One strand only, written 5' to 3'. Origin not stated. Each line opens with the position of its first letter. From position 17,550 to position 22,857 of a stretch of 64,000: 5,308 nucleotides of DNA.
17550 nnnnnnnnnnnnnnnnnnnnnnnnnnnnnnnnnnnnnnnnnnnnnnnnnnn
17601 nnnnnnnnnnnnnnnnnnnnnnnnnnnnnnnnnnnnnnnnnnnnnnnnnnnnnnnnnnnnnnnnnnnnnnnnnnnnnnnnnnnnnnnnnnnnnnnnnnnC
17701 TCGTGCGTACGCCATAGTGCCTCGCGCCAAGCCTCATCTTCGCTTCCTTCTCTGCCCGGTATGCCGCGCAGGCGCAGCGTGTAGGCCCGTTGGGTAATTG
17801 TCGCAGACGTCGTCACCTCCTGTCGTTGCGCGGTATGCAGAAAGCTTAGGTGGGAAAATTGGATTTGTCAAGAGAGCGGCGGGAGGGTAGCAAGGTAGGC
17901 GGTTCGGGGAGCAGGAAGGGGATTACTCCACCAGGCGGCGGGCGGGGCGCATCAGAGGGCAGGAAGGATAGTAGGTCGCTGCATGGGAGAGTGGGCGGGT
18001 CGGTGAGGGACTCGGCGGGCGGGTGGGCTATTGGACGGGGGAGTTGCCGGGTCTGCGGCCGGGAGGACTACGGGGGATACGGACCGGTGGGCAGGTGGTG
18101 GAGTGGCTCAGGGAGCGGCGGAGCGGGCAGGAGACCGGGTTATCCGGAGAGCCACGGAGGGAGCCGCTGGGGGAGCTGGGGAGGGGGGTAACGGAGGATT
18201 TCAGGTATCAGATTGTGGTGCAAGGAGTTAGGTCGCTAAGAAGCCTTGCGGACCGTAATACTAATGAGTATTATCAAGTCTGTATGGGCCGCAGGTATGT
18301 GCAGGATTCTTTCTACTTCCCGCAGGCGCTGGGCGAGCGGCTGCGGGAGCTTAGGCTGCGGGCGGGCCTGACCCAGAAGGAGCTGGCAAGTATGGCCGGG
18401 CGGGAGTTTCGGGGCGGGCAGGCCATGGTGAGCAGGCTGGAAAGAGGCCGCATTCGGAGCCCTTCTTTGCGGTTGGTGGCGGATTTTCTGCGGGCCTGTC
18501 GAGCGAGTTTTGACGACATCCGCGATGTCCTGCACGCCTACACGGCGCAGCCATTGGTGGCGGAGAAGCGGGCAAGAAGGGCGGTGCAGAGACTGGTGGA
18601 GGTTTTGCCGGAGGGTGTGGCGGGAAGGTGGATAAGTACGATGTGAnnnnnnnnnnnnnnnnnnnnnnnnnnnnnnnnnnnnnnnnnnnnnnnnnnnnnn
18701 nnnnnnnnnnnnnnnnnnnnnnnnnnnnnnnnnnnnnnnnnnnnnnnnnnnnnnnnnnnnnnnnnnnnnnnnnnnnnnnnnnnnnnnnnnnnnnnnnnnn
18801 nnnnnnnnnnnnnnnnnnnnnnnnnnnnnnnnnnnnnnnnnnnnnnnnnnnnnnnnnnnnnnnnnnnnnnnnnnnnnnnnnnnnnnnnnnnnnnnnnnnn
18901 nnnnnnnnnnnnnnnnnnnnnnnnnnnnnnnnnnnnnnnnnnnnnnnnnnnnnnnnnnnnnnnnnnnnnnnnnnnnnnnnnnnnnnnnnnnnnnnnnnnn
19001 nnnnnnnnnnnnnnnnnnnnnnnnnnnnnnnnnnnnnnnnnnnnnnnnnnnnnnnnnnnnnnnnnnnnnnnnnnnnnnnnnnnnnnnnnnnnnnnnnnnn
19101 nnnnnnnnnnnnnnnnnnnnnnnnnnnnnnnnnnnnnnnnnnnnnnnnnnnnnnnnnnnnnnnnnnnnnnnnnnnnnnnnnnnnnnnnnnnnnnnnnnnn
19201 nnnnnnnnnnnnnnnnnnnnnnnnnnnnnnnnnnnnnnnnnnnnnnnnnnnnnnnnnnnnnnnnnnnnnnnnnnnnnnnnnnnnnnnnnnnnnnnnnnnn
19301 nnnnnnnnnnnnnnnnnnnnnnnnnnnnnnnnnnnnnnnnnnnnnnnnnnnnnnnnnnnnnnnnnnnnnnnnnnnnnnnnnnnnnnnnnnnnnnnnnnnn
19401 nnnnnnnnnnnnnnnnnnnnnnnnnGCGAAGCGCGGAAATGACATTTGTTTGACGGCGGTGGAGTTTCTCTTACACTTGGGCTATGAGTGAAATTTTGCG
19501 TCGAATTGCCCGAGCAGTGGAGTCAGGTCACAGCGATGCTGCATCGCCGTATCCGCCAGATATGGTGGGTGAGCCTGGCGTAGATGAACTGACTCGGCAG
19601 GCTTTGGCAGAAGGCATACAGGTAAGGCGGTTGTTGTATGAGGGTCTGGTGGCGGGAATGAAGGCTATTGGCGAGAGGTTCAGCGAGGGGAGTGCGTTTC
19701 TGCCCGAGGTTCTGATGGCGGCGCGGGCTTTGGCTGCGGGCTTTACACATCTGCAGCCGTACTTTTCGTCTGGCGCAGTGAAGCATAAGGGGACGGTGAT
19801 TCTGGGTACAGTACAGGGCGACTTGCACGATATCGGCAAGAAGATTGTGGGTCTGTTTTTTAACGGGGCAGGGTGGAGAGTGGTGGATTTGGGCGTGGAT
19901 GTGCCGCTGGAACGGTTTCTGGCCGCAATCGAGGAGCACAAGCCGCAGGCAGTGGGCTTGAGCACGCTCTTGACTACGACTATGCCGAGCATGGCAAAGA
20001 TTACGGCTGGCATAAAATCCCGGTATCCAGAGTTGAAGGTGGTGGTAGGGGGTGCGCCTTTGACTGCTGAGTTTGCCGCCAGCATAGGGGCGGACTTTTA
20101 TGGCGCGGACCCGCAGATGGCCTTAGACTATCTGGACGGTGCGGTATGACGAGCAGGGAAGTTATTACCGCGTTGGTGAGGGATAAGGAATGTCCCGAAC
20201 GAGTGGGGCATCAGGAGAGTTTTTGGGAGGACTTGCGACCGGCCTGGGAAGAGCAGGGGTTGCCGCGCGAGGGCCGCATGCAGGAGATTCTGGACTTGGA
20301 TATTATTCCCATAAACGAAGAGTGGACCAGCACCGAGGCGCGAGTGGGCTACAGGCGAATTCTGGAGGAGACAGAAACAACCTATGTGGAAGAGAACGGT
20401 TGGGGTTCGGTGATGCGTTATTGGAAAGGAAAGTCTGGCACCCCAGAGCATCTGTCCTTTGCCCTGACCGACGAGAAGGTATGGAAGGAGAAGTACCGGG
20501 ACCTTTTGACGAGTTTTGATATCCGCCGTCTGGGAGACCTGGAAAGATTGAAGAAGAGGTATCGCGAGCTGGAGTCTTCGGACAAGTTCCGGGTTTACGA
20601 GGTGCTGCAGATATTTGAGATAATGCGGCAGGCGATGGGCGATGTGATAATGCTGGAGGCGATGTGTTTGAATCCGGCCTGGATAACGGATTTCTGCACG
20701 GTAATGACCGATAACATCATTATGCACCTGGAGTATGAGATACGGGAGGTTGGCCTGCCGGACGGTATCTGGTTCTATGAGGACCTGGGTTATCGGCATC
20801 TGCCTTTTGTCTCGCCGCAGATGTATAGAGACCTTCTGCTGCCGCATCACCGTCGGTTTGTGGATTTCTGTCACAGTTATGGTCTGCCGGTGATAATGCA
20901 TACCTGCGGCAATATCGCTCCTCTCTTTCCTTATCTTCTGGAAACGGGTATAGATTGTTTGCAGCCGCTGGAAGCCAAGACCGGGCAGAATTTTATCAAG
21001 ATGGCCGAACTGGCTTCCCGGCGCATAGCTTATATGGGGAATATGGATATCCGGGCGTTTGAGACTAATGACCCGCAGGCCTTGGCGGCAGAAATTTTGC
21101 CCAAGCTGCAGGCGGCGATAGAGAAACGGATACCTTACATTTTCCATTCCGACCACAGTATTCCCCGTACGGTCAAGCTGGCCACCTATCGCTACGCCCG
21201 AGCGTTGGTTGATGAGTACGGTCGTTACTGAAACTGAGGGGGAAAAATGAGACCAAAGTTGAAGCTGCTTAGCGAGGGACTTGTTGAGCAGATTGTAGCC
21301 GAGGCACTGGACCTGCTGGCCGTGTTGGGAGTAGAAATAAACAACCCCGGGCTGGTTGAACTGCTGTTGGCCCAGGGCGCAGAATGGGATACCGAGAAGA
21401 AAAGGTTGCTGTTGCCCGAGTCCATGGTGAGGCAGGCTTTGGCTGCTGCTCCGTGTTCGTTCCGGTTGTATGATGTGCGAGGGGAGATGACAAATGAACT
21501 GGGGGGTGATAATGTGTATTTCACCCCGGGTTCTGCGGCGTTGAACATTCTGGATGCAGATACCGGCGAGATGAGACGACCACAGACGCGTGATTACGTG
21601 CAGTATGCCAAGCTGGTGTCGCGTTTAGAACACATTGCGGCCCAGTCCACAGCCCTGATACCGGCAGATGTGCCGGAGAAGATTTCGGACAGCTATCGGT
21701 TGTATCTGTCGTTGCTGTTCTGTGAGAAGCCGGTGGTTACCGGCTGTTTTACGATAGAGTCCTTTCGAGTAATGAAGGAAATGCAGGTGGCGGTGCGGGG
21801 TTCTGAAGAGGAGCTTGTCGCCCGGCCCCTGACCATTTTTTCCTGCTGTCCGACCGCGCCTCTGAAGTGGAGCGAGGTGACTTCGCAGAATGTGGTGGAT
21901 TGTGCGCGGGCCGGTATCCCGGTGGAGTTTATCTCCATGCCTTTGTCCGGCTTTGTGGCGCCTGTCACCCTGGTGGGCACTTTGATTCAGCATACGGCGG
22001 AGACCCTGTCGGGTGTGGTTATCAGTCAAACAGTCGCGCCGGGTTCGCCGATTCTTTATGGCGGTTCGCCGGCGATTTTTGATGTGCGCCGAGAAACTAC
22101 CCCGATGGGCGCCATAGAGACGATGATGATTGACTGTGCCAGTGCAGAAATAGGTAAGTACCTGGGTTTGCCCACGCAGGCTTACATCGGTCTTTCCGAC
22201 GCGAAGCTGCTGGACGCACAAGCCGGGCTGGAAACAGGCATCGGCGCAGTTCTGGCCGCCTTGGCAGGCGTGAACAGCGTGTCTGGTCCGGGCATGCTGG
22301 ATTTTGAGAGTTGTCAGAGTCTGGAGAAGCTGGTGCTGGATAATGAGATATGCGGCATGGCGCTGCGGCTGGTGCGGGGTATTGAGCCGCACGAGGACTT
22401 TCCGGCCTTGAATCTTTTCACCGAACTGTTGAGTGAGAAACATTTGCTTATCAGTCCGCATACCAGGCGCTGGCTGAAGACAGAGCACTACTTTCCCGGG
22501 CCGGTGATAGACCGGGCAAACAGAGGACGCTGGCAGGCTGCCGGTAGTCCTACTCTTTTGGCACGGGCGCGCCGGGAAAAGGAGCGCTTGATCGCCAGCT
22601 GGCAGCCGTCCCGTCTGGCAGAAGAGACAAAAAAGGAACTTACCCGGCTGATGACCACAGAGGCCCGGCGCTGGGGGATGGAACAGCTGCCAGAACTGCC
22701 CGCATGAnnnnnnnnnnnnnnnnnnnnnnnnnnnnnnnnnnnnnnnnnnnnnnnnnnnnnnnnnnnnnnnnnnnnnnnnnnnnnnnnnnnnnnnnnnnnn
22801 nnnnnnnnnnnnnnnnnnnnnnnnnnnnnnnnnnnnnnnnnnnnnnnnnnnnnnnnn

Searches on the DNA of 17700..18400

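Call 61: search_rna_families(source=window, start=17700, end=18400, threshold=evalue, max_evalue=1)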
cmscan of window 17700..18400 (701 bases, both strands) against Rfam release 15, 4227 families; matches with E-value up to 1: 0.
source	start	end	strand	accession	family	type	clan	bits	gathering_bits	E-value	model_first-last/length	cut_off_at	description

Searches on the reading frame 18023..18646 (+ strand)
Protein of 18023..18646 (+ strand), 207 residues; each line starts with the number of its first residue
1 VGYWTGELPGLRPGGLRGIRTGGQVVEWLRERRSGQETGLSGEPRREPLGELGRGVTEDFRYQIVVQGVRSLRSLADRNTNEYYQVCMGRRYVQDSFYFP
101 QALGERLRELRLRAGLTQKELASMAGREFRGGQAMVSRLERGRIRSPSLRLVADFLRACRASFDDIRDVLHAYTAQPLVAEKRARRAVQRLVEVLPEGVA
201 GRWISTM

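Call 9: search_protein_families(library=pfam, proteins=[window:18023-18646:+], max_evalue=0.01)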
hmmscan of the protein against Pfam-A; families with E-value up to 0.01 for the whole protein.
window:18023-18646:+ (207 aa): 3 families
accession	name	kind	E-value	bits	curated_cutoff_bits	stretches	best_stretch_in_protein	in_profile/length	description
PF13560.12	HTH_31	-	6.9e-12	45.9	27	1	102-167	1-61/64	Helix-turn-helix domain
PF01381.28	HTH_3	-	1.3e-08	35.1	23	1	107-165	1-54/55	Helix-turn-helix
PF12844.13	HTH_19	-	0.0082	16.5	30.2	0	104-126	1-23/64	Helix-turn-helix domain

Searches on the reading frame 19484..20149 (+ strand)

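Call 67: search_protein_families(library=pfam, proteins=[window:19484-20149:+], max_evalue=0.0001)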
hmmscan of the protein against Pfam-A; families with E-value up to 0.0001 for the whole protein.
window:19484-20149:+ (221 aa): 2 families
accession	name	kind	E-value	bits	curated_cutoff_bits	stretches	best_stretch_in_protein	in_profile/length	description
PF02310.24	B12-binding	-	4.7e-28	97.9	32.1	1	104-213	2-119/121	B12 binding domain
PF02607.22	B12-binding_2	-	2.9e-15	56.7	23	1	31-90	15-73/74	B12 binding domain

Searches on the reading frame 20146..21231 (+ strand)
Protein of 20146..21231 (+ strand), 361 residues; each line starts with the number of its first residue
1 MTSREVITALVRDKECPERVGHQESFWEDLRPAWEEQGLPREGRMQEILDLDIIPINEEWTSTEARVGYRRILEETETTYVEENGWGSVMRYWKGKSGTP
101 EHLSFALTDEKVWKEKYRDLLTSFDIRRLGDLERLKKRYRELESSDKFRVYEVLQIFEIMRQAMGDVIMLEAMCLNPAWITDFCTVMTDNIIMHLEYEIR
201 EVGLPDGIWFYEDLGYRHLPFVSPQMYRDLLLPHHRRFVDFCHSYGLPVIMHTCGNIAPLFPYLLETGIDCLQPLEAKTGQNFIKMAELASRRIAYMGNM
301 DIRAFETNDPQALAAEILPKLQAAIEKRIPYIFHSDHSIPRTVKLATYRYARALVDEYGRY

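Call 67: search_protein_families(library=pfam, proteins=[window:20146-21231:+], max_evalue=0.0001)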
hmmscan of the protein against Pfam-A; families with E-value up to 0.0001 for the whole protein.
window:20146-21231:+ (361 aa): 1 family
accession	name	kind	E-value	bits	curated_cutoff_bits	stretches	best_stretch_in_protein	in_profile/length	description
PF01208.23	URO-D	-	4.8e-16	59.1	23.9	1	170-357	166-345/346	Uroporphyrinogen decarboxylase (URO-D)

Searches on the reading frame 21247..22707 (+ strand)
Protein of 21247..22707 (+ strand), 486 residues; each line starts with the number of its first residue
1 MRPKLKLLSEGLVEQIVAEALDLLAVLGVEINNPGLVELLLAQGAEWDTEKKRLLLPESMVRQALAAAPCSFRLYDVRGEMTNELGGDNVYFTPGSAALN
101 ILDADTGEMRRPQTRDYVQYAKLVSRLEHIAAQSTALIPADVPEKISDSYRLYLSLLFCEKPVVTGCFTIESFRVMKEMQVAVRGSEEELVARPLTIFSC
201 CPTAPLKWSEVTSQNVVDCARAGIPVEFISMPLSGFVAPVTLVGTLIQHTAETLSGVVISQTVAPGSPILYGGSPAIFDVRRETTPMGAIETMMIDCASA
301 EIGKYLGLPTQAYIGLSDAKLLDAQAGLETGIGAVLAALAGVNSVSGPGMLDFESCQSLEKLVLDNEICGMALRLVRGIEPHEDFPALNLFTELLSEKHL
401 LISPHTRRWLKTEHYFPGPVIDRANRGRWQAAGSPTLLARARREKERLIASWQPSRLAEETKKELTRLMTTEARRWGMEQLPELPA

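Call 67: search_protein_families(library=pfam, proteins=[window:21247-22707:+], max_evalue=0.0001)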
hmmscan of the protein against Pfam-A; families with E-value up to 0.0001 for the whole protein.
window:21247-22707:+ (486 aa): 1 family
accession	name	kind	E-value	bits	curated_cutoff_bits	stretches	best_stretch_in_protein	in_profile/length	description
PF06253.16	MTTB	-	1.6e-76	257.7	25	1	3-469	29-492/500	Trimethylamine methyltransferase (MTTB)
